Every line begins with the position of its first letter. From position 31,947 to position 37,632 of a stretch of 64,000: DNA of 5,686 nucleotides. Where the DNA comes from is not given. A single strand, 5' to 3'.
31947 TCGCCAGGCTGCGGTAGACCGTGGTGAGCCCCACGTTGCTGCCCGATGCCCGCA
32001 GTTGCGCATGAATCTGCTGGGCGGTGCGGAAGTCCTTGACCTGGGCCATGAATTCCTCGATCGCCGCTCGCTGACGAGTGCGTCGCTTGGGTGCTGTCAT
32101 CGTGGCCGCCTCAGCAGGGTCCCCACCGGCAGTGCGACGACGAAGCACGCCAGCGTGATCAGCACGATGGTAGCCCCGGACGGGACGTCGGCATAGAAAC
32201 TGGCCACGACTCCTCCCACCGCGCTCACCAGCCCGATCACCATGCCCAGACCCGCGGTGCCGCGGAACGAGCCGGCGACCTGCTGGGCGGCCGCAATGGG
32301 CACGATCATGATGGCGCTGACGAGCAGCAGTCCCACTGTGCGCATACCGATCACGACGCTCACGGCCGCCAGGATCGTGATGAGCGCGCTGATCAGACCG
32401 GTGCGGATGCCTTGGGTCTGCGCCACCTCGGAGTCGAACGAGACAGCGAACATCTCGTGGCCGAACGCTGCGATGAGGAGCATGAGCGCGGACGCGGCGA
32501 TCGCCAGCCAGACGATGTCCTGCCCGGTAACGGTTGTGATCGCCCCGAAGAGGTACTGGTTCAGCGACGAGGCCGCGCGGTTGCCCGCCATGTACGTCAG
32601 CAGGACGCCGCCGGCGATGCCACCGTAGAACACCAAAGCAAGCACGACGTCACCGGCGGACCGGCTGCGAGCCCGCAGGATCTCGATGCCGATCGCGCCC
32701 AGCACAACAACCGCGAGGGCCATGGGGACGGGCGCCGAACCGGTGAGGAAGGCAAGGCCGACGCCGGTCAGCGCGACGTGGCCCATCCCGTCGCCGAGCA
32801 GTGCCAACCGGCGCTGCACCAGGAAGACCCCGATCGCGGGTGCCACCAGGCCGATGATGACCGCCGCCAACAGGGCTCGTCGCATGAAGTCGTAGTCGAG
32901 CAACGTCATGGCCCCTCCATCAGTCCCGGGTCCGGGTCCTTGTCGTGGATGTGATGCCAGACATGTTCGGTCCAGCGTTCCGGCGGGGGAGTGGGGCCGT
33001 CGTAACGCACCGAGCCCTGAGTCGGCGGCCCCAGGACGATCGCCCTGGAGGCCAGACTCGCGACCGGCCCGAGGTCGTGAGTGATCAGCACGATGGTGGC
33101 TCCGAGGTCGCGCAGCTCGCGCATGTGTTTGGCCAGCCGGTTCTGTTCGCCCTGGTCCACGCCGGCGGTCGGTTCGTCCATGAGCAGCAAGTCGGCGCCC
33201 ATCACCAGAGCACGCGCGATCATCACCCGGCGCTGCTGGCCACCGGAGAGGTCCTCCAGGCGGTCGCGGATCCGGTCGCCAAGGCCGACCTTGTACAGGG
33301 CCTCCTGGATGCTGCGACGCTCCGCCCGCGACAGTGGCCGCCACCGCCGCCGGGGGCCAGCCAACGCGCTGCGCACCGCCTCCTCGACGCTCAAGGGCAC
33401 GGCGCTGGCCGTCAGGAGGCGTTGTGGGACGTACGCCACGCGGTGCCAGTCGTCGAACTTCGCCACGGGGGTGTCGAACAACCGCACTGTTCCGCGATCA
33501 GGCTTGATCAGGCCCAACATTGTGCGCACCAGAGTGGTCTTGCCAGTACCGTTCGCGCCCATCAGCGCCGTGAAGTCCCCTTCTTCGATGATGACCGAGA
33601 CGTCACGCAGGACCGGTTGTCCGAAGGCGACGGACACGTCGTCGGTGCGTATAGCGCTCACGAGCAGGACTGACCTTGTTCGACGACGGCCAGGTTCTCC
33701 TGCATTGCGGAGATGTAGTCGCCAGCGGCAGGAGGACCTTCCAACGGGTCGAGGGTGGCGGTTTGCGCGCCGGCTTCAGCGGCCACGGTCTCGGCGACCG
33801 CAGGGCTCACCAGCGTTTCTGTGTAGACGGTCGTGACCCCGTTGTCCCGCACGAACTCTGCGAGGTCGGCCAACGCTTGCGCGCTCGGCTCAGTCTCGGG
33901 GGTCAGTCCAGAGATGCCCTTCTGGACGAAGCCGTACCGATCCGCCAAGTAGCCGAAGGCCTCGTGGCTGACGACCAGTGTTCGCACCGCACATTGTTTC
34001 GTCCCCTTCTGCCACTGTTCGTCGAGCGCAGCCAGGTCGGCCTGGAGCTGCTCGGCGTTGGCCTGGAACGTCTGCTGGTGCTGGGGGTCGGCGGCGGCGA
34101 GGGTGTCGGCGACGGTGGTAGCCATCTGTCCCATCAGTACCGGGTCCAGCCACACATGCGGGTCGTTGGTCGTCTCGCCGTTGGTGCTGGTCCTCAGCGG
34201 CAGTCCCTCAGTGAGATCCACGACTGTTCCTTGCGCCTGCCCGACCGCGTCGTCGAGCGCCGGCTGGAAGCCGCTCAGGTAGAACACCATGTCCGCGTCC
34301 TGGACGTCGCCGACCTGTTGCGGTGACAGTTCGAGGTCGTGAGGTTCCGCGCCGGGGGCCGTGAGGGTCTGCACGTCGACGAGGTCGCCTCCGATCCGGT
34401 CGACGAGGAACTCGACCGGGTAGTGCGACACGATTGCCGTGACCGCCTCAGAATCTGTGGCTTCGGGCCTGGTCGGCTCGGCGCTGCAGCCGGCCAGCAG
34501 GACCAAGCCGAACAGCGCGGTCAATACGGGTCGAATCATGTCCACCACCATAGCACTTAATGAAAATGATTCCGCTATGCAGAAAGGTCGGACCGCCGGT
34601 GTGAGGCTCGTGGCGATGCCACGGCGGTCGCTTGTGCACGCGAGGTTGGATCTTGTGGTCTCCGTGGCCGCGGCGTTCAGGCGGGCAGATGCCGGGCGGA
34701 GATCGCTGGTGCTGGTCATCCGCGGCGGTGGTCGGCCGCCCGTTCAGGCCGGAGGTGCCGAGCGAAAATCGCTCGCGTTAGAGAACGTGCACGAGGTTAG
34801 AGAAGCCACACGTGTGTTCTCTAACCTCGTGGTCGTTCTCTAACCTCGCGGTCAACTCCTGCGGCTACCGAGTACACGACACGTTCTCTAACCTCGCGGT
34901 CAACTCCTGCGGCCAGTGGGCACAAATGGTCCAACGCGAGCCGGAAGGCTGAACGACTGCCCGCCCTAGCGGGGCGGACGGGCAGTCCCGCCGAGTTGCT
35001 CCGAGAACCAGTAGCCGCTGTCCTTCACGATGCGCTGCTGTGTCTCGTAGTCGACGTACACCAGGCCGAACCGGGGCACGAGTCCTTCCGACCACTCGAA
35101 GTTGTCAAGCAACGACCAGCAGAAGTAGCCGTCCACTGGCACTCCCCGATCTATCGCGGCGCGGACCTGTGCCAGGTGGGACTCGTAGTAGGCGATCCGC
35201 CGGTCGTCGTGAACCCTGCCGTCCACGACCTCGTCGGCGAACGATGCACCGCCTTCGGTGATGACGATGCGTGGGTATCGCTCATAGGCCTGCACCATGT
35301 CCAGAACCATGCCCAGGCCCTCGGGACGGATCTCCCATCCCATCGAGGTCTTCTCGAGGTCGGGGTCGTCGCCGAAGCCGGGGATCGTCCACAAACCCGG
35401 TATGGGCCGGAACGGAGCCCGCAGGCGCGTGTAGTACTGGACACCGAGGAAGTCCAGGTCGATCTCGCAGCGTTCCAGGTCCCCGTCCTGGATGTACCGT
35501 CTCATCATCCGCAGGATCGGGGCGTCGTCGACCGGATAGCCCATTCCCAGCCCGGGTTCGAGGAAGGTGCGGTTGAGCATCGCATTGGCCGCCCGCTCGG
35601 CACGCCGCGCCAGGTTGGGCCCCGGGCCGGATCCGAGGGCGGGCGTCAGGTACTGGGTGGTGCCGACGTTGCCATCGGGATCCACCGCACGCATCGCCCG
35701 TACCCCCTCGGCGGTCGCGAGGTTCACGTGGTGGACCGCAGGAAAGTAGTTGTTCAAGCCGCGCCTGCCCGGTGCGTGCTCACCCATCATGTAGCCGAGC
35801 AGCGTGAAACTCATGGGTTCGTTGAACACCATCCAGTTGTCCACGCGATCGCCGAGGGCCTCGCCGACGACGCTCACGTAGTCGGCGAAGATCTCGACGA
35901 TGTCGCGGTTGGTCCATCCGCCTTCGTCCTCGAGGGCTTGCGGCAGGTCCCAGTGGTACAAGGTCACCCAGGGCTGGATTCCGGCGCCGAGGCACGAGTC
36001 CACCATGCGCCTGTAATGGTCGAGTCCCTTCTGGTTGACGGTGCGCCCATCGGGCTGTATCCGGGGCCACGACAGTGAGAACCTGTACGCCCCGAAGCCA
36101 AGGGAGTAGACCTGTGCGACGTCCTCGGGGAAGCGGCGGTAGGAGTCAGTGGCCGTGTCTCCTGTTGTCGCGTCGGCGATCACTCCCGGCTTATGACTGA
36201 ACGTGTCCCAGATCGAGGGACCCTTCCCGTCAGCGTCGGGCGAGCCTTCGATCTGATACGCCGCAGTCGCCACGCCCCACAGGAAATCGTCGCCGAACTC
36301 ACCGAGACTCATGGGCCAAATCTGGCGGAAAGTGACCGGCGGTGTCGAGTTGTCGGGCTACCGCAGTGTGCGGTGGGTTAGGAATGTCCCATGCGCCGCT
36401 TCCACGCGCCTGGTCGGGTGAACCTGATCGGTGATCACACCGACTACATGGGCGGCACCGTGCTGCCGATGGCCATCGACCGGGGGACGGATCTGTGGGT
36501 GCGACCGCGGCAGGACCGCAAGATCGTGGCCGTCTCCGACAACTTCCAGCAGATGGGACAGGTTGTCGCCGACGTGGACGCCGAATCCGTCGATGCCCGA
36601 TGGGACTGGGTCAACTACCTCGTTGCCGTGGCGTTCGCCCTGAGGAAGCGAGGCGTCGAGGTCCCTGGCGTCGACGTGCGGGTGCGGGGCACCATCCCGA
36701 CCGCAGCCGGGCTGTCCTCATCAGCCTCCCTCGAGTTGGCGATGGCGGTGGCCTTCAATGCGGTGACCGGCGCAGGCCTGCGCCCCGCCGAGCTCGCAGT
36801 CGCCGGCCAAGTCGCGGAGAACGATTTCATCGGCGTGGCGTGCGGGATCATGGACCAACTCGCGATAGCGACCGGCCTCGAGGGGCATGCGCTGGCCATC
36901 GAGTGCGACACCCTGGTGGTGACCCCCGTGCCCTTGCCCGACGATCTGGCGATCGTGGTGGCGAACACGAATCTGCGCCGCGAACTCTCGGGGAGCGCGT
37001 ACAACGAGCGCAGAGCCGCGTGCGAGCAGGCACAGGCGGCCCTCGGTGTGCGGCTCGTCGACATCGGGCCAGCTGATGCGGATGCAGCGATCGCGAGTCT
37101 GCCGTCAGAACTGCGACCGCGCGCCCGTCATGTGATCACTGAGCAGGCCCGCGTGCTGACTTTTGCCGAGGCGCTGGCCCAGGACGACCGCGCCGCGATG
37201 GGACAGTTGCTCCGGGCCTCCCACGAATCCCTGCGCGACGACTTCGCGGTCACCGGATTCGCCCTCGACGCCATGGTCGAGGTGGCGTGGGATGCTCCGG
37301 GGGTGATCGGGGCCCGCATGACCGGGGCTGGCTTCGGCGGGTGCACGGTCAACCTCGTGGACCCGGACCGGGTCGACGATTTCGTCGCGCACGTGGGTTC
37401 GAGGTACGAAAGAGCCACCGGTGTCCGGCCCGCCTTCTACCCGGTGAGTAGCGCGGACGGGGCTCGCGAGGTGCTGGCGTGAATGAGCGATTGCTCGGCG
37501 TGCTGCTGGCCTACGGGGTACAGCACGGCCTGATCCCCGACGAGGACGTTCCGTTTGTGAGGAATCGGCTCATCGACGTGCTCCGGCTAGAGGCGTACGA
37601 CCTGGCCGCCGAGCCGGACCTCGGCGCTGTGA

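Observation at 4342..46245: Dense, modular hairpin-repeat family (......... arms, CACGTG loop) at 10 intergenic loci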

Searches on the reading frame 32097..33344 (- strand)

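Call 49: search_protein_families(library=pfam, proteins=[window:32097-33344:-], max_evalue=0.01)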
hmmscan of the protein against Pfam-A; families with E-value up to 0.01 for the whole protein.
window:32097-33344:- (415 aa): 1 family
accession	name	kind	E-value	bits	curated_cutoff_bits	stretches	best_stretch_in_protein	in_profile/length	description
PF00950.22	ABC-3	-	2.3e-58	198.2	20.1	1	151-405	2-255/258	ABC 3 transport family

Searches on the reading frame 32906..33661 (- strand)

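Call 49: search_protein_families(library=pfam, proteins=[window:32906-33661:-], max_evalue=0.01)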
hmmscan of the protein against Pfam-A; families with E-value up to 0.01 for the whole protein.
window:32906-33661:- (251 aa): 7 families
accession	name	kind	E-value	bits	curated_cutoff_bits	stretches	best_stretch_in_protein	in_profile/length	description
PF00005.33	ABC_tran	-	7.3e-29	101.6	25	1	18-166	1-137/137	ABC transporter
PF13304.12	AAA_21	-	1.1e-07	32.6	27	1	104-197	204-300/304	AAA domain, putative AbiEii toxin, Type IV TA system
PF02463.25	SMC_N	-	4.2e-05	23.5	40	0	28-48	24-44/220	RecF/RecN/SMC N terminal domain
PF13481.12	AAA_25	-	0.00098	19.2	27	0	24-45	29-50/195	AAA domain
PF13191.12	AAA_16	-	0.001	20.1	32.6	1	30-162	26-104/167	AAA ATPase domain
PF13401.12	AAA_22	-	0.0016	19.2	27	1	28-67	5-44/130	AAA domain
PF13555.12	AAA_29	-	0.0031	17.7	27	1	25-56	19-50/61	P-loop containing region of AAA domain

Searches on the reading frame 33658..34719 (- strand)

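Call 38: search_protein_families(library=pfam, proteins=[window:33658-34719:-], max_evalue=0.01)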
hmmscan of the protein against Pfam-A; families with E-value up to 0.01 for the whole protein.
window:33658-34719:- (353 aa): 1 family
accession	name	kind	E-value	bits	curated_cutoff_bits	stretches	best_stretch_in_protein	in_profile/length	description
PF01297.22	ZnuA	-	5e-78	262.6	29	1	97-348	3-262/263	Zinc-uptake complex component A periplasmic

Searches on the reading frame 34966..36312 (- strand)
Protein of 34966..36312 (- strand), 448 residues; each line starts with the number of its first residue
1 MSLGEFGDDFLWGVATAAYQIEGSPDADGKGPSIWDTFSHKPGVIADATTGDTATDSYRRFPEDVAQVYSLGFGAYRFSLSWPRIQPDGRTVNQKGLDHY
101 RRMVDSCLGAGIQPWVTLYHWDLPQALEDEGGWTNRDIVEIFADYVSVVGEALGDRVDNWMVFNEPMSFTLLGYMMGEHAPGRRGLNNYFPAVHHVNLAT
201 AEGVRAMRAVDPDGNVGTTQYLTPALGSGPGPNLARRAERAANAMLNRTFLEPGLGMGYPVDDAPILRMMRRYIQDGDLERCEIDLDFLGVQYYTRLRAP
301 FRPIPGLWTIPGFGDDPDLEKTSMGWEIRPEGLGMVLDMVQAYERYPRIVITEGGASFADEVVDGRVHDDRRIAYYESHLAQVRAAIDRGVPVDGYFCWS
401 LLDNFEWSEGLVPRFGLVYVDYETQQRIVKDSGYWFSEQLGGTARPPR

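Call 38: search_protein_families(library=pfam, proteins=[window:34966-36312:-], max_evalue=0.01)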
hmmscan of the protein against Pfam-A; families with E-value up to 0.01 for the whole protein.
window:34966-36312:- (448 aa): 1 family
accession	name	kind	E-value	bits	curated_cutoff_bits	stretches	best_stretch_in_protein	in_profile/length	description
PF00232.24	Glyco_hydro_1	-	2.4e-137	458.5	22.6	1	5-438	4-446/453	Glycosyl hydrolase family 1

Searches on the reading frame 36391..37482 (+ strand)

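Call 49: search_protein_families(library=pfam, proteins=[window:36391-37482:+], max_evalue=0.01)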
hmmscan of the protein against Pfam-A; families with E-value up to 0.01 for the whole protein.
window:36391-37482:+ (363 aa): 4 families
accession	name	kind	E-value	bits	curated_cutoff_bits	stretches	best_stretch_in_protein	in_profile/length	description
PF00288.32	GHMP_kinases_N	-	1.5e-18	67.2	22.3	1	75-162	1-86/87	GHMP kinases N terminal domain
PF10509.15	GalKase_gal_bdg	-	1.5e-16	60.1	23.1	1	4-39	14-49/49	Galactokinase galactose-binding signature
PF08544.19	GHMP_kinases_C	-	3.5e-10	40.6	21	1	259-339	2-83/85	GHMP kinases C terminal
PF22700.2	MVD-like_N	-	0.0014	18.8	27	1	90-136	79-125/157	Diphosphomevalonate decarboxylase-like N-terminal domain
